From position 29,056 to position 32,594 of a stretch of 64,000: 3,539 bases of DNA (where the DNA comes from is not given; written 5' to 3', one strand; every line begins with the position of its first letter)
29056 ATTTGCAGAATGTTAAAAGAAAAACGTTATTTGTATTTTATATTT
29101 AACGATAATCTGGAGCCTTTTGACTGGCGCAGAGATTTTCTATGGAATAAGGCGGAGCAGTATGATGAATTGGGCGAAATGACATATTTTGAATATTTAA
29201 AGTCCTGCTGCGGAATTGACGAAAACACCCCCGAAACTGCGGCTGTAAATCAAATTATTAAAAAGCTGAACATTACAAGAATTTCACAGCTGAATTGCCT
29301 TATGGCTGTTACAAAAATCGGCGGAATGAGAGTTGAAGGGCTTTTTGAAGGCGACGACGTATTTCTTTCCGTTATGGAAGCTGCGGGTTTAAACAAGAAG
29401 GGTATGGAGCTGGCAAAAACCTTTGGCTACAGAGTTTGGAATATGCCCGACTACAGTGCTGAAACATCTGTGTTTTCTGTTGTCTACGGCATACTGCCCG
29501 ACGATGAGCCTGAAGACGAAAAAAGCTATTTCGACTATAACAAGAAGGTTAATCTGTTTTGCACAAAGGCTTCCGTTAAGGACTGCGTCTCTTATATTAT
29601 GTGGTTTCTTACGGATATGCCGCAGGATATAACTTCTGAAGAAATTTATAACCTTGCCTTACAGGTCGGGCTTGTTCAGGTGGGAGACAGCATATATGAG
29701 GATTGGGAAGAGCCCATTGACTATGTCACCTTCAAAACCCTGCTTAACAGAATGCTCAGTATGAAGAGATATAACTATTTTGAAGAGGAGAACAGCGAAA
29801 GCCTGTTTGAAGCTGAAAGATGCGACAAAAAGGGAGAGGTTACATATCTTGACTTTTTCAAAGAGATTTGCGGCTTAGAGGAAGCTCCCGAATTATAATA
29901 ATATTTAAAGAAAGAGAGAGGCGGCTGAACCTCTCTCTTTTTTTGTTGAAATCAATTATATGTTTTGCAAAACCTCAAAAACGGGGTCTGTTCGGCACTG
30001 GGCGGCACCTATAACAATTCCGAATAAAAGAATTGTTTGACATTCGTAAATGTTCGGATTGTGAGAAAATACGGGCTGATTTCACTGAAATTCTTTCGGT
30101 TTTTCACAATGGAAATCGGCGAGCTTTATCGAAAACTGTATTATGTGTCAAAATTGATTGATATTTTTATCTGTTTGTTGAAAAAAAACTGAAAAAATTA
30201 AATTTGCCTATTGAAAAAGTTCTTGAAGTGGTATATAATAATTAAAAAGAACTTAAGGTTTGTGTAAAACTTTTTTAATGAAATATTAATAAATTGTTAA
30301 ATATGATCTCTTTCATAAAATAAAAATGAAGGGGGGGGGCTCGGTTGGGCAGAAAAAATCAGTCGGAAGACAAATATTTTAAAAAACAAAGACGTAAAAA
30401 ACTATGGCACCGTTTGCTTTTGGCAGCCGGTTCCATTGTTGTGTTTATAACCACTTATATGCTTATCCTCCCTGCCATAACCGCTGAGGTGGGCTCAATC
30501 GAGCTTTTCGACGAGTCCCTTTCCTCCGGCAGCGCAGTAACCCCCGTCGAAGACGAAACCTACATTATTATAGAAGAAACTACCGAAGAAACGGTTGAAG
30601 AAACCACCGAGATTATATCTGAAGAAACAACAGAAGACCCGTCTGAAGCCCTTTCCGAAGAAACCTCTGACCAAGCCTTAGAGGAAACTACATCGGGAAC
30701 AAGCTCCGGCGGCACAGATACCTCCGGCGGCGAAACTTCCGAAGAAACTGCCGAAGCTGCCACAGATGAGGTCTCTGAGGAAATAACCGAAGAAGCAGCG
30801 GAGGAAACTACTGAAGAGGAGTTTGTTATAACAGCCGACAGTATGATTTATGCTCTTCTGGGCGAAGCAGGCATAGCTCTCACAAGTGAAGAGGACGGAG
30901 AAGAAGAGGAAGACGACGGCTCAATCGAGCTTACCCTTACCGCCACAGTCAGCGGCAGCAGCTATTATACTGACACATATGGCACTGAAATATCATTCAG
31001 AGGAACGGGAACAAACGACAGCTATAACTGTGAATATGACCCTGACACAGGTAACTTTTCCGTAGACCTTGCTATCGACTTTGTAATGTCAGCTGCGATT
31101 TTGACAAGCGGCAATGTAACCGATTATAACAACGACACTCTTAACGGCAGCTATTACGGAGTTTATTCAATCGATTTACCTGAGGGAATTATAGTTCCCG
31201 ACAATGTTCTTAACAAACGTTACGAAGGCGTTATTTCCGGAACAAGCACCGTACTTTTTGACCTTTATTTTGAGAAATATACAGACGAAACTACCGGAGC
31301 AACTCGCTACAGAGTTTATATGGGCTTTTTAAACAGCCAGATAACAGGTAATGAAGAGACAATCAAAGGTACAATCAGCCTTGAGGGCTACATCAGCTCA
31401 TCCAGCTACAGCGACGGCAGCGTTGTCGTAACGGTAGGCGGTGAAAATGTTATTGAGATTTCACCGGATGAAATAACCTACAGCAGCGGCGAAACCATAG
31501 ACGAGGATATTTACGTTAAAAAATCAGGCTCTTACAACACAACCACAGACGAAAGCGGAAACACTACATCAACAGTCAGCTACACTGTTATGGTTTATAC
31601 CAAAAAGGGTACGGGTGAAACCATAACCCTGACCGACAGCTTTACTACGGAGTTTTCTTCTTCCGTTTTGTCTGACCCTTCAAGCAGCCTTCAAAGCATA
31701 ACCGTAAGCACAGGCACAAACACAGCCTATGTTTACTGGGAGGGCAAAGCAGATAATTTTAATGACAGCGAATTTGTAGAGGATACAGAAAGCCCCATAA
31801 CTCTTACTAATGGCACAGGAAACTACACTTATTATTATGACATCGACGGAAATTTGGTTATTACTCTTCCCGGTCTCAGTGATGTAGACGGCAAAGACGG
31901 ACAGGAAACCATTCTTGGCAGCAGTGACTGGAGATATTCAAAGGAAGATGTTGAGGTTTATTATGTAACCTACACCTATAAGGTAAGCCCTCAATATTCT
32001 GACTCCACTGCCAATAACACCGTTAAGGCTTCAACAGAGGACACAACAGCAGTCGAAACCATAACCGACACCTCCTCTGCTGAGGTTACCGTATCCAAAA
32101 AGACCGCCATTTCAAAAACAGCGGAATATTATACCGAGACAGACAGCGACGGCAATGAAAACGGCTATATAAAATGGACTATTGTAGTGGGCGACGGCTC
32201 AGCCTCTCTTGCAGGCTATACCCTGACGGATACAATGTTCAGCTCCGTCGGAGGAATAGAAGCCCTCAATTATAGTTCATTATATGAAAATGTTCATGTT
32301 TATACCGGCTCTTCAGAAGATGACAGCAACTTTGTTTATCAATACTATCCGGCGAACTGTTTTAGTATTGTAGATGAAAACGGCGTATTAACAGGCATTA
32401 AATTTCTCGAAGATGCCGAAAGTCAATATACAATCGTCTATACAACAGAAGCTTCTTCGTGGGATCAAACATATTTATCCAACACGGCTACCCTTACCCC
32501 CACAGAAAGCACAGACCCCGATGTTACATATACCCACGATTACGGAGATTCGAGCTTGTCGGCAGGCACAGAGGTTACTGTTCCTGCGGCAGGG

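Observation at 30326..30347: G9 tract lies between an out-of-frame ATG and the TTG start of the 2868-aa adhesin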

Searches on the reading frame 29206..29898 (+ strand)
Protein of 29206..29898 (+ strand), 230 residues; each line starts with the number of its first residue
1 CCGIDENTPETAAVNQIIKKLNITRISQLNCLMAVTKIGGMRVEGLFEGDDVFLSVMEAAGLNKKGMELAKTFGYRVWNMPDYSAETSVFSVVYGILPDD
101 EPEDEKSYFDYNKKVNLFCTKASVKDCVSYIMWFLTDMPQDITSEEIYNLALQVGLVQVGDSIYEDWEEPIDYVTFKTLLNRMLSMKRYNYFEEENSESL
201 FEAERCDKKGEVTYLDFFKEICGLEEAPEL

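Call 69: find_encoding_contigs(protein=window:29206-29898:+, flank=3000, max_places=6)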
Protein window:29206-29898:+ (230 aa): no gene with exactly this product is on record in the collection.

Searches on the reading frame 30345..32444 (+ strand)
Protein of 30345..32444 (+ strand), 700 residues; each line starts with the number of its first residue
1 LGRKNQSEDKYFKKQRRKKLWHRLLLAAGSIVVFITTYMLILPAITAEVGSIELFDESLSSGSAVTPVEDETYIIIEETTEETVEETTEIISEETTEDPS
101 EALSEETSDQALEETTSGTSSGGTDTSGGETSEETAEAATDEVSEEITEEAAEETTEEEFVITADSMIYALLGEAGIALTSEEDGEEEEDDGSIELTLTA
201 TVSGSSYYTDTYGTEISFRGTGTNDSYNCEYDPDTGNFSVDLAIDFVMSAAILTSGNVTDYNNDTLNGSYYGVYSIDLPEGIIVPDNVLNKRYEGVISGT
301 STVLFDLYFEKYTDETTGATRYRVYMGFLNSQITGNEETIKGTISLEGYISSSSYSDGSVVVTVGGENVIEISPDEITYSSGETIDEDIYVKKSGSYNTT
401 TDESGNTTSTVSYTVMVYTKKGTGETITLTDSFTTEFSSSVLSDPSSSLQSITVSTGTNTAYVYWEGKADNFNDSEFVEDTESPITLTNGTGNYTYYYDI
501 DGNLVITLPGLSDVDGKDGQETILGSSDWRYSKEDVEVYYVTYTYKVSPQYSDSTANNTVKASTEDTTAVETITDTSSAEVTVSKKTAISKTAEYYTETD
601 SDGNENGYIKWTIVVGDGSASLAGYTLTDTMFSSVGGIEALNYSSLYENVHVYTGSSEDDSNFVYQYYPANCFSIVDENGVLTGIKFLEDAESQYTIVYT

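Call 25: find_related_loci(query=A1, collection=genome_contigs, flank=6000)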
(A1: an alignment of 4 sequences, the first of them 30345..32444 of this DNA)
Query A1 (700 aa) in genome_contigs; peptide patterns used: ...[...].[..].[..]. (x = any residue, [..] = any of these).
600 stretches matched a pattern (row limit reached: there are more); 452 encode a relative of the query (tblastn E <= 1e-3); the best 80 are kept; 80 distinct loci.
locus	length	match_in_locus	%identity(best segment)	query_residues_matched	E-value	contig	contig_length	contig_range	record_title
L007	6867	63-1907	42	5-633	4e-108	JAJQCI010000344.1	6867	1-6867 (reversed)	MAG: Clostridiales bacterium isolate C.6_8 NODE_1293_length_6867_cov_5.984880, whole genome shotgun sequence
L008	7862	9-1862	46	1-635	7e-104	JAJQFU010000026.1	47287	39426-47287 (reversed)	MAG: Clostridiales bacterium isolate MO.7_4 NODE_82_length_47287_cov_11.640159, whole genome shotgun sequence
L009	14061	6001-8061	36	1-700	7e-77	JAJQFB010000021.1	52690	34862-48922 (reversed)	MAG: Clostridiales bacterium isolate MI.B8_6 NODE_89_length_52690_cov_37.913480, whole genome shotgun sequence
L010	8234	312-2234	35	2-642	2e-66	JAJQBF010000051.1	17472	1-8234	MAG: Clostridiales bacterium isolate C.2_10 NODE_575_length_17472_cov_15.350347, whole genome shotgun sequence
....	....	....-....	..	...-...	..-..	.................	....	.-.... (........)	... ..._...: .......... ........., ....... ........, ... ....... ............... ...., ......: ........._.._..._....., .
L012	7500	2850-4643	30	9-699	2e-47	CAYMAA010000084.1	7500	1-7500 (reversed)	MAG TPA_asm: uncultured Lachnospiraceae bacterium isolate SRP222994_co1_86 genome assembly, contig: NODE_20170_length_75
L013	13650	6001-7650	26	10-687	4e-29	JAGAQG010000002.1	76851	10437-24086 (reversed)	MAG: Lachnospiraceae bacterium isolate RGIG8675 Water_deer_Colon-1__c3807, whole genome shotgun sequence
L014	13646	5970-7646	25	6-653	3e-27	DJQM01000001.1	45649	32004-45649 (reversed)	MAG TPA_asm: Clostridiales bacterium UBA6386 UBA6386_contig_2684, whole genome shotgun sequence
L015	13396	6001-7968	29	6-699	5e-27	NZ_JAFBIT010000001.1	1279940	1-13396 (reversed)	Anaeromassilibacillus senegalensis strain An867 An867_NODE_1_length_1279940_cov_24.454751_pilon, whole genome shotgun se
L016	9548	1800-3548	28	11-700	2e-26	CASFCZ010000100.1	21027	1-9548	uncultured Eubacteriales bacterium isolate CO.O54.metabat-bins.192 genome assembly, contig: CO.O54.metabat-bins.192.fa_k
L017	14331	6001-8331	29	6-699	6e-26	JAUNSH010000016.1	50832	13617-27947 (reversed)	MAG: Eubacteriales bacterium isolate S4M_St_6 NODE_208_length_50832_cov_13.718298, whole genome shotgun sequence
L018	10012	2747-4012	27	181-699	6e-24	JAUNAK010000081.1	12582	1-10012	MAG: Eubacteriales bacterium isolate S19M_St_41 NODE_1460_length_12582_cov_17.344536, whole genome shotgun sequence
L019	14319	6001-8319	29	6-635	4e-23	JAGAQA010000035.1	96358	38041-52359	MAG: Oscillospiraceae bacterium isolate RGIG8669 Water_deer_Colon-1__c200026, whole genome shotgun sequence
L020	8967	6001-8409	29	11-635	1e-21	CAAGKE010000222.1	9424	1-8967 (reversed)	MAG TPA_asm: Lachnospiraceae bacterium, isolate HGM11843, WGS project CAAGKE010000000 data, contig: SRS476292_8_k119_235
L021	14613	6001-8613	26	6-700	1e-20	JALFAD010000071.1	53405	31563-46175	MAG: Clostridiales bacterium isolate SUG494 k141_568906, whole genome shotgun sequence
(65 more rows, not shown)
